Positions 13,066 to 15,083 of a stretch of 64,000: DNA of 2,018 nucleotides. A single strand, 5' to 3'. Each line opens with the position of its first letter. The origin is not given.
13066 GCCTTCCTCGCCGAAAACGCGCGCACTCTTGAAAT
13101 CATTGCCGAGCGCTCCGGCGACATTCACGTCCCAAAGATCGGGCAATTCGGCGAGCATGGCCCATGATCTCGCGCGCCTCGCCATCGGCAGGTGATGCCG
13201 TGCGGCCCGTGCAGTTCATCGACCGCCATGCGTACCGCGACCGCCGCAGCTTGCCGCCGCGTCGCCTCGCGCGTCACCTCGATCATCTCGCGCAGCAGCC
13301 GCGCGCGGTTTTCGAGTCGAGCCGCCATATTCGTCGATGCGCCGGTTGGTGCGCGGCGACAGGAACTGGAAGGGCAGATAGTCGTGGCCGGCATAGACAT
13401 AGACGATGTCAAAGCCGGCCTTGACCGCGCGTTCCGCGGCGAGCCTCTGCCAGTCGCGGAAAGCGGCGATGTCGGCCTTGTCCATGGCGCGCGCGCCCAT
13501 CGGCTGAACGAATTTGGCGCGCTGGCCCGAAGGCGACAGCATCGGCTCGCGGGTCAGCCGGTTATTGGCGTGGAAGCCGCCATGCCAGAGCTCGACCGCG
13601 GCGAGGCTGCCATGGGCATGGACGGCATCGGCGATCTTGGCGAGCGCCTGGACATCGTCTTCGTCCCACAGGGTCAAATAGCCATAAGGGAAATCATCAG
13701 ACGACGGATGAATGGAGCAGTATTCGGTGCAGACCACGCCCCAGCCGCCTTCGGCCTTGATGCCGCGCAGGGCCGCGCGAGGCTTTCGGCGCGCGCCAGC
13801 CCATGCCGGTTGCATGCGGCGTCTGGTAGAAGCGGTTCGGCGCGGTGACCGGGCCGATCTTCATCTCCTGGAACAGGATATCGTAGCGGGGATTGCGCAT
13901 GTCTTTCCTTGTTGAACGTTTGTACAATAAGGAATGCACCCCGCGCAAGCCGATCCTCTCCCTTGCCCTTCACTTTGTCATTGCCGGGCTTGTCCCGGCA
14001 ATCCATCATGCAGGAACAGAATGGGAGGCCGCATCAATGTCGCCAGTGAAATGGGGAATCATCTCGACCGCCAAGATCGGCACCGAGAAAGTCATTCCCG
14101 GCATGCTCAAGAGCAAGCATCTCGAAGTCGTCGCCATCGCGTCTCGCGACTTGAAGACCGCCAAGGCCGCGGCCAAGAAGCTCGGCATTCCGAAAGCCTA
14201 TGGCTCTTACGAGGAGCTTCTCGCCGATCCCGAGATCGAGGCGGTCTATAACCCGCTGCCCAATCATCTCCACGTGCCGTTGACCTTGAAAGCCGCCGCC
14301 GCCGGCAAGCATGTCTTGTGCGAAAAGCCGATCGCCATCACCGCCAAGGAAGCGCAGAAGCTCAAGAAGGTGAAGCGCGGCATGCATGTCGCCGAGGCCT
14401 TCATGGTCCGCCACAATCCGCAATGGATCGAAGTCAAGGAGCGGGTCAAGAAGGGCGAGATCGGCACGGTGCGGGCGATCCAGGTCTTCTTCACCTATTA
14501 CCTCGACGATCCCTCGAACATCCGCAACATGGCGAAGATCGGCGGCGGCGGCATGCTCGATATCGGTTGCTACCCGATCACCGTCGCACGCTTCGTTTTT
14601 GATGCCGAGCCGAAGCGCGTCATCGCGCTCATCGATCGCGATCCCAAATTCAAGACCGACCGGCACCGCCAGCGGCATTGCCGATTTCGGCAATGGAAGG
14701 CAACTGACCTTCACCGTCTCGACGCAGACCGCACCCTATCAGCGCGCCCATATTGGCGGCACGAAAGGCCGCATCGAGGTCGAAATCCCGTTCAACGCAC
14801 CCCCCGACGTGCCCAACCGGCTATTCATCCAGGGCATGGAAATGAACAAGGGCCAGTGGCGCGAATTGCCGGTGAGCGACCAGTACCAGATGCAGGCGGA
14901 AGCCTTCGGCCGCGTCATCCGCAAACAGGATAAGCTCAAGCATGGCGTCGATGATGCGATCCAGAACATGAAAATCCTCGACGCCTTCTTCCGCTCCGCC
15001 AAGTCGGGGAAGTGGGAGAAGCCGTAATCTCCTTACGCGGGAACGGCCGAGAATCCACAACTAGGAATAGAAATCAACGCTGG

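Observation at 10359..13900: Non-pyrrolysine MttB-superfamily methyltransferase next to a TMADH/StcD-like flavoprotein: candidate quaternary-amine demethylation module with no corrinoid partner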

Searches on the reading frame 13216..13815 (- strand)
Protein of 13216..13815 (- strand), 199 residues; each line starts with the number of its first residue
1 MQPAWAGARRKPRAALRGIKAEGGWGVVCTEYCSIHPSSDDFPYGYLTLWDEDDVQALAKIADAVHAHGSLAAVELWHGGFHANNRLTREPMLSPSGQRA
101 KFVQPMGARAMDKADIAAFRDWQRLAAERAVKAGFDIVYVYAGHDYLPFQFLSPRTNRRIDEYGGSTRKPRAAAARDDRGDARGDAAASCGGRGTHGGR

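Call 3: search_protein_families(library=pfam, proteins=[window:13216-13815:-], max_evalue=0.01)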
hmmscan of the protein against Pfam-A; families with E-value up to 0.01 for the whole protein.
window:13216-13815:- (199 aa): 1 family
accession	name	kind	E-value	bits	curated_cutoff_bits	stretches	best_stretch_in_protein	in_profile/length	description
PF00724.26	Oxidored_FMN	-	2.1e-36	126.3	27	1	19-169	44-200/342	NADH:flavin oxidoreductase / NADH oxidase family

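Call 4: search_protein_families(library=ncbifam, proteins=[window:13216-13815:-], max_evalue=0.01)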
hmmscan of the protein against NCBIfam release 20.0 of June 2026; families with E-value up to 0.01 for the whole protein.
window:13216-13815:- (199 aa): 8 families
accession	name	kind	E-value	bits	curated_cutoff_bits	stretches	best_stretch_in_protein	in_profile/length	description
NF041087.1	bile_acid_BaiCD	equivalog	1.2e-29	102.9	825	1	20-168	46-189/642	bile acid Fe-S flavoenzyme BaiCD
TIGR03997.1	mycofact_OYE_2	equivalog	3.3e-27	95.2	793.15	1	18-167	41-188/645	mycofactocin system FadH/OYE family oxidoreductase 2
NF010047.0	PRK13523.1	equivalog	5.3e-23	81.6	431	1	20-168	48-191/339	NADPH dehydrogenase NamA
NF006101.0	PRK08255.1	equivalog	8.2e-20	70.5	1078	1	18-168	438-598/768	bifunctional salicylyl-CoA 5-hydroxylase/oxidoreductase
TIGR03996.1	mycofact_OYE_1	hypoth_equivalog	9.6e-18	64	627.9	1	19-166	42-185/633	mycofactocin system FadH/OYE family oxidoreductase 1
NF007899.0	PRK10605.1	subfamily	2.2e-17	63.4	403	1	26-168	53-209/365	N-ethylmaleimide reductase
NF045592.1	bili_reduct_N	equivalog_domain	1.9e-10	40.5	425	1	47-169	61-188/363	bilirubin reductase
NF045599.1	bili_reduct_long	exception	9.3e-10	37.4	750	1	48-167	67-186/641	bilirubin reductase, long form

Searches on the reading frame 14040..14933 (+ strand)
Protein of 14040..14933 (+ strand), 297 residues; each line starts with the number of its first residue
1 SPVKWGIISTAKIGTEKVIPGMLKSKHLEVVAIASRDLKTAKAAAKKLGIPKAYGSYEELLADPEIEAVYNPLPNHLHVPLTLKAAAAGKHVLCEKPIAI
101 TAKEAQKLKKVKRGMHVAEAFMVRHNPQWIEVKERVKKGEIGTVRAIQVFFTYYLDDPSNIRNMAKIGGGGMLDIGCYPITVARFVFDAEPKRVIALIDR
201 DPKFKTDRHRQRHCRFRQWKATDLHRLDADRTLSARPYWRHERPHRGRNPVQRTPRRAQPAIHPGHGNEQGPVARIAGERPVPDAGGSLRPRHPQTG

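Call 3: search_protein_families(library=pfam, proteins=[window:14040-14933:+], max_evalue=0.01)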
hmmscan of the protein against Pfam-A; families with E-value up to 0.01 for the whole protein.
window:14040-14933:+ (297 aa): 3 families
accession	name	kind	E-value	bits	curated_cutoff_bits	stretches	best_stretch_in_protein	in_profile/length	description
PF01408.29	GFO_IDH_MocA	-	1.4e-24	87.5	24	1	4-116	2-113/120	Oxidoreductase family, NAD-binding Rossmann fold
PF22725.1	GFO_IDH_MocA_C3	-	6e-16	59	27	1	130-209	2-85/124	GFO/IDH/MocA C-terminal domain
PF02894.22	GFO_IDH_MocA_C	-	0.00088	19.6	22.9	1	133-199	1-70/218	Oxidoreductase family, C-terminal alpha/beta domain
